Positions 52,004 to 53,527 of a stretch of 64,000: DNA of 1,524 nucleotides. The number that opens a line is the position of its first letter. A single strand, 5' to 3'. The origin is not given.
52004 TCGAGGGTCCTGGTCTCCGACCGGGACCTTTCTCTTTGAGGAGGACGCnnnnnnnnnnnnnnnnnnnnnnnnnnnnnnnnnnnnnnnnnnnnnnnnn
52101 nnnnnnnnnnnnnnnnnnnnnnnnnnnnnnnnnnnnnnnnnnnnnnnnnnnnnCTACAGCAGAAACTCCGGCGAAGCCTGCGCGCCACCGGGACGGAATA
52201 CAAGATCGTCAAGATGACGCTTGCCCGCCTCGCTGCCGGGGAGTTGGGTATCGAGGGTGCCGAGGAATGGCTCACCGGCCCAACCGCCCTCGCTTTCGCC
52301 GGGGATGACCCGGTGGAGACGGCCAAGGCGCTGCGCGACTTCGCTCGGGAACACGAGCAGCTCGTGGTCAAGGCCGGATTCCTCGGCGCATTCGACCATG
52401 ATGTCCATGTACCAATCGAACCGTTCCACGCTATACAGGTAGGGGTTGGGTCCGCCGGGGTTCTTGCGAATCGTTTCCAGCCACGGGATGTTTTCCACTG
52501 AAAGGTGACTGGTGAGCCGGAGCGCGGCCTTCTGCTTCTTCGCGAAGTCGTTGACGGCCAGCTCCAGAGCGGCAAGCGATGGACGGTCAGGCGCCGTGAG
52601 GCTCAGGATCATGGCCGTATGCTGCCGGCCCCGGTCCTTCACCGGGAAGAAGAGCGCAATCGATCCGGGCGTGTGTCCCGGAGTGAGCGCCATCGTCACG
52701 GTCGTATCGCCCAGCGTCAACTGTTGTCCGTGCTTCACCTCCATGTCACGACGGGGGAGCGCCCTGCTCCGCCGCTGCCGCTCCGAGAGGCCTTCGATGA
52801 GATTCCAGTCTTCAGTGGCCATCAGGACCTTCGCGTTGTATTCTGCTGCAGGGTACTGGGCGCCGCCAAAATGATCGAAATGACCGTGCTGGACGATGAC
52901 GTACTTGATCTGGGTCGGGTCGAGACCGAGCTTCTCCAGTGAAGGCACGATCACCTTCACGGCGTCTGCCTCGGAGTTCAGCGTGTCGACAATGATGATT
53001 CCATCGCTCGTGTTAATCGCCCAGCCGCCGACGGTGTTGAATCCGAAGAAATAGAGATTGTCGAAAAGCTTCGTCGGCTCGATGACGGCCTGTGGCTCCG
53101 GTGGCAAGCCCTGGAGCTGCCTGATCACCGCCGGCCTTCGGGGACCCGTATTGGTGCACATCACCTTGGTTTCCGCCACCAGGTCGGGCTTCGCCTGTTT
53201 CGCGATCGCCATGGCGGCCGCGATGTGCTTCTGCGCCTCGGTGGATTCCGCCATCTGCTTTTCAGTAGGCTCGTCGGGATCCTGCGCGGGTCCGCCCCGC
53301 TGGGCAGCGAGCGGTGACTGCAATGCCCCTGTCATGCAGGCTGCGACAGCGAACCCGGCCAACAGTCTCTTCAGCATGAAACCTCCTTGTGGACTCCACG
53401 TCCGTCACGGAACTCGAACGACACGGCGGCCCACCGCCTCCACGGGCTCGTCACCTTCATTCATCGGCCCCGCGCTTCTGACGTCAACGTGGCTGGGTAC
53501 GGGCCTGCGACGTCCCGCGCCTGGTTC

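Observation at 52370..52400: Two convergent genes are cut and butted together inside rplJ: block boundary or chimeric join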

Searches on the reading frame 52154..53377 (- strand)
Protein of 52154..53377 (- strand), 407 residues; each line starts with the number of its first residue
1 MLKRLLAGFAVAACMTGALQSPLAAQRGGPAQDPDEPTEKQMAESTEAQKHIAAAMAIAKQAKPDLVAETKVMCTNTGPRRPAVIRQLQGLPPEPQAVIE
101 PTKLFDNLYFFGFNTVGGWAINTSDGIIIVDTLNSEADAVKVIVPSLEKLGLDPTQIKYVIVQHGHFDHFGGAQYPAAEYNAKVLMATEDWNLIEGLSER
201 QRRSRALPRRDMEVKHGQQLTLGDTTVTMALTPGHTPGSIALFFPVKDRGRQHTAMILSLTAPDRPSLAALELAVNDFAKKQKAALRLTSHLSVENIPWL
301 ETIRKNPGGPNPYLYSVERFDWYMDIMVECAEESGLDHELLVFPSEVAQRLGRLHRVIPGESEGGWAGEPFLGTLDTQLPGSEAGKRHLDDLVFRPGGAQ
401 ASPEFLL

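Call 7: search_protein_families(library=pfam, proteins=[window:52154-53377:-], max_evalue=0.01)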
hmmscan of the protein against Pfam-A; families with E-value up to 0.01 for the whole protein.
window:52154-53377:- (407 aa): 2 families
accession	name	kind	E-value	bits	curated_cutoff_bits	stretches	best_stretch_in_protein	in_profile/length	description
PF00753.33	Lactamase_B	-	8.4e-17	62.2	22.7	1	120-246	10-141/196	Metallo-beta-lactamase superfamily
PF12706.13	Lactamase_B_2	-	0.0011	19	27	1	150-233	24-109/200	Beta-lactamase superfamily domain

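Call 8: search_protein_families(library=ncbifam, proteins=[window:52154-53377:-], max_evalue=0.01)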
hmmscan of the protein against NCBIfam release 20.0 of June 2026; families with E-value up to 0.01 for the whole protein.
window:52154-53377:- (407 aa): 44 families (the best 25 are shown)
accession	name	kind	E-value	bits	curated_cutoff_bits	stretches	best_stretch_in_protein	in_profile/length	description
NF000469.2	CAR_gen_B3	exception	2.1e-33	115.6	500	1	95-258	52-218/311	CAR family subclass B3 metallo-beta-lactamase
NF033105.1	bla_subclass_B3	equivalog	1.9e-30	106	240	1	99-264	6-176/257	subclass B3 metallo-beta-lactamase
NF012140.0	blaBJP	exception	2e-23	82.7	600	1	97-256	36-198/294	BJP family subclass B3 metallo-beta-lactamase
NF012229.1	bla_class_B_core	domain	1.4e-20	73.9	100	1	100-245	2-139/139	metallo-beta-lactamase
NF000427.2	blaCAU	exception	7e-20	71.4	500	1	98-254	8-168/262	CAU/MBL1b family subclass B3 metallo-beta-lactamase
NF012101.1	blaGOB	exception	2.3e-16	59.9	560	1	84-259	20-199/290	GOB family subclass B3 metallo-beta-lactamase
NF000405.1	HARLDQ_not_B3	exception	2.5e-16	60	350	1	98-252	22-177/267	HARLDQ motif MBL-fold protein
NF000216.2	blaFEZ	exception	1e-15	57.7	600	1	99-259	27-192/282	FEZ family subclass B3 metallo-beta-lactamase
NF000458.2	blaPEDO-2_fam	exception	6.2e-15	55.3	550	1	94-257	30-197/285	PEDO-2 family subclass B3 metallo-beta-lactamase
NF041137.2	B3_blaSPR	exception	1.1e-13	51.2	550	1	99-264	45-214/296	SPR family subclass B3 metallo-beta-lactamase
NF000455.2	blaESP-1_fam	exception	1.2e-13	51.2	600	1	99-259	35-199/290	ESP-1 family subclass B3 metallo-beta-lactamase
NF000456.2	blaMSI-1_fam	exception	1.2e-13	50.9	550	1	96-254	28-191/289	MSI-1 family subclass B3 metallo-beta-lactamase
NF040644.1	blaPAM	exception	1.4e-12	47.3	615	1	98-263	39-208/287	PAM family subclass B3 metallo-beta-lactamase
NF000457.2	blaPEDO-1_fam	exception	2e-12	47.2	550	1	92-259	28-199/286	PEDO-1 family subclass B3 metallo-beta-lactamase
NF000454.2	blaCPS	exception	4.5e-12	46.2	620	1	94-260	30-200/290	CPS family subclass B3 metallo-beta-lactamase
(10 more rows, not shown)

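Call 10: find_encoding_contigs(protein=window:52154-53377:-, flank=10000, max_places=10)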
Protein window:52154-53377:- (407 aa): no gene with exactly this product is on record in the collection.

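Call 18: find_homologous_proteins(query=window:52385-53377:-, max_evalue=1e-10)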
Query seq(331 aa) (331 aa): 3791 proteins with E <= 1e-10 among 6739 candidates; the best 120 are listed.
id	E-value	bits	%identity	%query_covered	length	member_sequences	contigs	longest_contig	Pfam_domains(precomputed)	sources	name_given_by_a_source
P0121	2.1e-192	657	89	100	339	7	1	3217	PF12706.14,PF00753.34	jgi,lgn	jgi:metallo-beta-lactamase class B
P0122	1.1e-172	592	81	100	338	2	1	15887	PF12706.14,PF00753.34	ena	-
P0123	4.1e-172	590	81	100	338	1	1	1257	PF12706.14,PF00753.34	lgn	-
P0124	1.8e-171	588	80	100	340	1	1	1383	PF12706.14,PF00753.34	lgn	-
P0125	1.8e-158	545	73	100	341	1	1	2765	PF12706.14,PF00753.34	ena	-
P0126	2.7e-158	545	75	100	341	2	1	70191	PF12706.14,PF00753.34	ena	-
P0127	4.1e-157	541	75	100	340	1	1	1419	PF12706.14,PF00753.34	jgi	jgi:metallo-beta-lactamase class B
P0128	4.2e-157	541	74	100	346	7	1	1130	PF12706.14,PF00753.34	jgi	-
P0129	2.3e-156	538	73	100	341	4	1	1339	PF12706.14,PF00753.34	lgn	-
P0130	7.2e-154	530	73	100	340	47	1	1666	PF12706.14,PF00753.34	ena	-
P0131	2.8e-152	525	73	100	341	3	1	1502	PF12706.14,PF00753.34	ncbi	-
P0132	7.3e-150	517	73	97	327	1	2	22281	PF12706.14,PF00753.34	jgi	jgi:metallo-beta-lactamase class B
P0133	1.3e-148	513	69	100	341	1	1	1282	PF12706.14,PF00753.34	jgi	jgi:metallo-beta-lactamase class B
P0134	5.9e-147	507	70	100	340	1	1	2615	PF12706.14,PF00753.34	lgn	-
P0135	9.7e-147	507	69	100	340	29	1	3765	PF12706.14,PF00753.34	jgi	jgi:metallo-beta-lactamase class B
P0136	3.1e-144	498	69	100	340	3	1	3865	PF12706.14,PF00753.34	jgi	jgi:metallo-beta-lactamase class B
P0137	1.5e-143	496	67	100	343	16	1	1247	PF12706.14,PF00753.34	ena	-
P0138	1.4e-141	490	67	100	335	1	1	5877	PF12706.14,PF00753.34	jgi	jgi:metallo-beta-lactamase class B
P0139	1.9e-131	456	65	96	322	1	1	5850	PF00753.34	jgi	jgi:metallo-beta-lactamase class B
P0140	4.0e-125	436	79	72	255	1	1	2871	PF12706.14,PF00753.34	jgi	-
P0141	9.5e-125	434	69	88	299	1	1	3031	PF12706.14,PF00753.34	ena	-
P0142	6.8e-113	395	100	54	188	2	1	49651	PF00753.34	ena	-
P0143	4.4e-112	393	57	100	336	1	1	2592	PF00753.34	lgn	-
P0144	9.5e-110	385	54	100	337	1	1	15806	PF00753.34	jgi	jgi:metallo-beta-lactamase class B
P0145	1.4e-107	378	53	100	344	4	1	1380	PF00753.34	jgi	jgi:metallo-beta-lactamase class B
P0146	1.1e-106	375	54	100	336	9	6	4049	PF00753.34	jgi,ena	-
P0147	3.3e-106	373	54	100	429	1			PF00753.34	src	-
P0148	3.4e-106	373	53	89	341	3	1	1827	PF12706.14,PF00753.34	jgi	jgi:metallo-beta-lactamase class B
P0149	1.1e-105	372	55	100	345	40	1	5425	PF00753.34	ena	-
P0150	2.4e-105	371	53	100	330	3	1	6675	PF12706.14,PF00753.34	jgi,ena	-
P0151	1.8e-104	368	54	100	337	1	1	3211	PF00753.34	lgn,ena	-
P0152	4.1e-104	367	55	100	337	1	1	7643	PF00753.34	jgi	jgi:metallo-beta-lactamase class B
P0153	4.2e-104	367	54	100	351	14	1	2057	PF00753.34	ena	-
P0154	1.5e-103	365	52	100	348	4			PF00753.34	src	-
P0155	5.7e-103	363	52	100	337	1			PF00753.34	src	-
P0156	6.0e-103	363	53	100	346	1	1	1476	PF12706.14,PF00753.34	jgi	jgi:metallo-beta-lactamase class B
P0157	1.1e-102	362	52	100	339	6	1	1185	PF12706.14,PF00753.34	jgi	jgi:metallo-beta-lactamase class B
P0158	3.4e-102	360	54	100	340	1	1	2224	PF00753.34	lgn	-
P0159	7.3e-102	359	51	100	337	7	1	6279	PF00753.34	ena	-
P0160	7.5e-102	359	55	93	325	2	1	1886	PF00753.34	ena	-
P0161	8.4e-102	359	55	100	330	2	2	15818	PF00753.34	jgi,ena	-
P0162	1.2e-101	358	53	100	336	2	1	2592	PF00753.34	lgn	-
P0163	2.9e-101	357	52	94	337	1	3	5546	PF00753.34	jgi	jgi:metallo-beta-lactamase class B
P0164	3.2e-101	357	54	100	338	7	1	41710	PF00753.34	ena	-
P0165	4.2e-101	357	53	100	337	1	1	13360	PF00753.34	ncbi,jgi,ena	-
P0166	5.4e-101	356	54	100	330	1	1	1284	PF00753.34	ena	-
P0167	6.6e-101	356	53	100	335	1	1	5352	PF00753.34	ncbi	-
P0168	1.1e-100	355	53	100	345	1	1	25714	PF00753.34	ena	-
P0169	1.6e-100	355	53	100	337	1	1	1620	PF00753.34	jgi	jgi:metallo-beta-lactamase class B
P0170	1.7e-100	355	53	100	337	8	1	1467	PF00753.34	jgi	jgi:metallo-beta-lactamase class B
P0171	1.8e-100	355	53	100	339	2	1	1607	PF00753.34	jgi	-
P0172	2.0e-100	354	53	100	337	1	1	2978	PF12706.14,PF00753.34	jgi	-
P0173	3.0e-100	354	53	100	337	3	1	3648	PF00753.34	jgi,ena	-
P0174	3.8e-100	354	53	100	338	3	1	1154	PF00753.34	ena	-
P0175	4.5e-100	353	54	100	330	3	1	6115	PF00753.34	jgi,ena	-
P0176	6.8e-100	353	52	100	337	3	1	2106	PF00753.34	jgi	jgi:metallo-beta-lactamase class B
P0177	2.0e-99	351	53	98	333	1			PF00753.34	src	-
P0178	2.6e-99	351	53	98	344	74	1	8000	PF00753.34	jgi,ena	-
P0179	2.8e-99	351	52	100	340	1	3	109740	PF00753.34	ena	-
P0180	4.4e-99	350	53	96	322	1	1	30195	PF00753.34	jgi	jgi:metallo-beta-lactamase class B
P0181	4.7e-99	350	52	100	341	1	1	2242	PF00753.34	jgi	jgi:metallo-beta-lactamase class B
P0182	6.0e-99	350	53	94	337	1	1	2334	PF12706.14,PF00753.34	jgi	jgi:metallo-beta-lactamase class B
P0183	6.8e-99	349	53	100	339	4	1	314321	PF00753.34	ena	-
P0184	7.7e-99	349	52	99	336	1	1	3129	PF12706.14,PF00753.34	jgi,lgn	jgi:metallo-beta-lactamase class B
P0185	7.8e-99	349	52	100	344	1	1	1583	PF00753.34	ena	-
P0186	8.9e-99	349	54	100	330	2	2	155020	PF00753.34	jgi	jgi:metallo-beta-lactamase class B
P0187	1.0e-98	349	51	100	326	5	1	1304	PF00753.34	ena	-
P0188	1.4e-98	348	52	100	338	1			PF00753.34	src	-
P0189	3.7e-98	347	52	100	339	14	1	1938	PF00753.34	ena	-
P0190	4.5e-98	347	51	100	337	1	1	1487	PF00753.34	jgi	jgi:metallo-beta-lactamase class B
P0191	5.5e-98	346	53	90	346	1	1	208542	PF00753.34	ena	-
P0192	5.8e-98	346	52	99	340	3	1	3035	PF00753.34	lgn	-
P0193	7.1e-98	346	51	100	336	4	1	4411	PF12706.14,PF00753.34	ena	-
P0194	1.7e-97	345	51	100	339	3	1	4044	PF00753.34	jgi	jgi:metallo-beta-lactamase class B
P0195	2.0e-97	345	51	100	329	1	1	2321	PF00753.34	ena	-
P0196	2.5e-97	344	53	98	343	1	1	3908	PF00753.34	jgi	jgi:metallo-beta-lactamase class B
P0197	4.2e-97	344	53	100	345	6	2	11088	PF00753.34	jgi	jgi:metallo-beta-lactamase class B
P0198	6.3e-97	343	55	89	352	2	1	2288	PF00753.34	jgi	jgi:metallo-beta-lactamase class B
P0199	7.4e-97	343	53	100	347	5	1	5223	PF00753.34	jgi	jgi:metallo-beta-lactamase class B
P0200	9.7e-97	342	51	100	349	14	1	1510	PF12706.14,PF00753.34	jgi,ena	-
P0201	1.2e-96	342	53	100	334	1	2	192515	PF00753.34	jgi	jgi:metallo-beta-lactamase class B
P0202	1.3e-96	342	53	93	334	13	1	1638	PF00753.34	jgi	jgi:metallo-beta-lactamase class B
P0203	1.4e-95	339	52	98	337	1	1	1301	PF00753.34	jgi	jgi:metallo-beta-lactamase class B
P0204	1.5e-95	338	51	98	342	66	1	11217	PF00753.34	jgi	jgi:metallo-beta-lactamase class B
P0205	1.7e-95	338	53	100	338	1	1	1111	PF00753.34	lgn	-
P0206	2.1e-95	338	50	100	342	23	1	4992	PF00753.34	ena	-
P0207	3.2e-95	337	52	93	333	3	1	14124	PF00753.34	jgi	jgi:metallo-beta-lactamase class B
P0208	5.7e-95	337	55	89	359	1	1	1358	PF00753.34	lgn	-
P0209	7.1e-95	336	56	89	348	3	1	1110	PF00753.34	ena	-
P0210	1.1e-94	336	50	100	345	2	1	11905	PF00753.34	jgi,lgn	-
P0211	1.4e-94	335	52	100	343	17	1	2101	PF00753.34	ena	-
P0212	1.4e-94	335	52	93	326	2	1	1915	PF12706.14,PF00753.34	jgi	jgi:metallo-beta-lactamase class B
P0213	3.4e-94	334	48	100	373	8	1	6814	PF00753.34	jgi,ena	-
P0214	4.7e-94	334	51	100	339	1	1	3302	PF00753.34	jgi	jgi:metallo-beta-lactamase class B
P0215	5.0e-94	333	49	100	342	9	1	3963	PF00753.34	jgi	jgi:metallo-beta-lactamase class B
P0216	6.4e-94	333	50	100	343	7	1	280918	PF12706.14,PF00753.34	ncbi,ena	-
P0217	6.4e-94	333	51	98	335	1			PF00753.34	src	-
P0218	6.9e-94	333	51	100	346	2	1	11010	PF00753.34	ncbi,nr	ncbi:MAG: MBL fold metallo-hydrolase [Acidobacteria bacterium]|nr:MBL fold metallo-hydrolase [Acidob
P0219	9.4e-94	333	54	89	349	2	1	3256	PF00753.34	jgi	-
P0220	1.5e-93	332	50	100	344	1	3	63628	PF00753.34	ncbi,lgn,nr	ncbi:MAG: MBL fold metallo-hydrolase [Acidobacteria bacterium]|nr:MBL fold metallo-hydrolase [Acidob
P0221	2.1e-93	331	48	100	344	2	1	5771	PF00753.34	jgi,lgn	jgi:metallo-beta-lactamase class B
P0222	2.1e-93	331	53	87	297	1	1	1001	PF00753.34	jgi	jgi:metallo-beta-lactamase class B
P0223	2.1e-93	331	54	89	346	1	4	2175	PF00753.34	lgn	-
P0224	3.2e-93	331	50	100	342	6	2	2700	PF00753.34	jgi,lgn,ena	jgi:metallo-beta-lactamase class B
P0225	3.4e-93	331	50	99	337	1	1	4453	PF00753.34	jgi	jgi:metallo-beta-lactamase class B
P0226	4.0e-93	330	50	100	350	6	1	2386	PF12706.14,PF00753.34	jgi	jgi:metallo-beta-lactamase class B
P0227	4.6e-93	330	50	100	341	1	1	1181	PF00753.34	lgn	-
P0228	6.7e-93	330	50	100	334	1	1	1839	PF00753.34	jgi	jgi:metallo-beta-lactamase class B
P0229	7.9e-93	329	50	100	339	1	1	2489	PF00753.34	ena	-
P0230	8.6e-93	329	49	100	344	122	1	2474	PF00753.34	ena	-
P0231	8.9e-93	329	50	100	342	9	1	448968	PF00753.34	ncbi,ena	-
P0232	9.4e-93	329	55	89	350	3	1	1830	PF00753.34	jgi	jgi:metallo-beta-lactamase class B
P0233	1.2e-92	329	50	100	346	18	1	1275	PF00753.34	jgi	jgi:metallo-beta-lactamase class B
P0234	1.3e-92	329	50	100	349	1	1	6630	PF00753.34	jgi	jgi:metallo-beta-lactamase class B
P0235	1.7e-92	328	48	100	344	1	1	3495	PF00753.34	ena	-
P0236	2.9e-92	328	51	88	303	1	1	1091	PF12706.14,PF00753.34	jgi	jgi:metallo-beta-lactamase class B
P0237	2.9e-92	328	52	89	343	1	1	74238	PF00753.34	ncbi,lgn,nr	ncbi:MAG: MBL fold metallo-hydrolase [Acidobacteria bacterium]|nr:MBL fold metallo-hydrolase [Acidob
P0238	5.5e-92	327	53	89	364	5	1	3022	PF00753.34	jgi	jgi:metallo-beta-lactamase class B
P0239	1.4e-91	325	50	100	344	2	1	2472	PF00753.34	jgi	jgi:metallo-beta-lactamase class B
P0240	1.6e-91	325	49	100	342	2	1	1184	PF00753.34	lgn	-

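Call 19: find_encoding_contigs(protein=P0142, flank=10000, max_places=4)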
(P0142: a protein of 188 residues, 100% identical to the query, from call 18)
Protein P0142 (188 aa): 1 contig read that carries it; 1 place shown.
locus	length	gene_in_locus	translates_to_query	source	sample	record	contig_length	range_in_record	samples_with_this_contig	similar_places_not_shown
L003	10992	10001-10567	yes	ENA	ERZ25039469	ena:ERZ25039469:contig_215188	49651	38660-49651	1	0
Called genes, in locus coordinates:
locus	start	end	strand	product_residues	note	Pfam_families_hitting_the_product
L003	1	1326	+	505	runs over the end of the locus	-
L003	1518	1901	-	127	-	PF13442:Cytochrome_CBB3, PF00034:Cytochrom_C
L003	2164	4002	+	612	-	PF00248:Aldo_ket_red, PF13671:AAA_33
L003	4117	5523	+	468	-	PF07995:GSDH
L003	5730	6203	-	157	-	-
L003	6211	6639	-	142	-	-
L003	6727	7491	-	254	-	PF02225:PA (weak), PF02128:Peptidase_M36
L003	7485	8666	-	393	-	PF02128:Peptidase_M36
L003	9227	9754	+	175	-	-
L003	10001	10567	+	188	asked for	PF00753:Lactamase_B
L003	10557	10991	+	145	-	?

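Call 27: find_related_loci(query=window:52385-53377:-, collection=genome_contigs, flank=10000)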
Query seq(331 aa) (331 aa) in genome_contigs; peptide patterns used: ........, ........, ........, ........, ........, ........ (x = any residue, [..] = any of these).
22 stretches matched a pattern; 1 encode a relative of the query (tblastn E <= 1e-3); 1 distinct loci.
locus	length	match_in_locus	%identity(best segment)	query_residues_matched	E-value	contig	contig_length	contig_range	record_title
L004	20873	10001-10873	80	38-331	2e-161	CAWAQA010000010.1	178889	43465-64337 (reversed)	MAG: uncultured Acidobacteriota bacterium isolate MFD02840.bin.2.39 genome assembly, contig: contig_90051, whole genome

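Call 40: find_related_loci(query=window:52385-53377:-, collection=metagenome_contigs, flank=5000)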
Query seq(331 aa) (331 aa) in metagenome_contigs; peptide patterns used: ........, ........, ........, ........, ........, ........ (x = any residue, [..] = any of these).
48 stretches matched a pattern; 2 encode a relative of the query (tblastn E <= 1e-3); 2 distinct loci.
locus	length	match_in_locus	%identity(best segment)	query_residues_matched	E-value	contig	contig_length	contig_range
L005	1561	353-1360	74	1-331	4e-178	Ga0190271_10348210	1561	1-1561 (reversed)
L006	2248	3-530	83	156-331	2e-104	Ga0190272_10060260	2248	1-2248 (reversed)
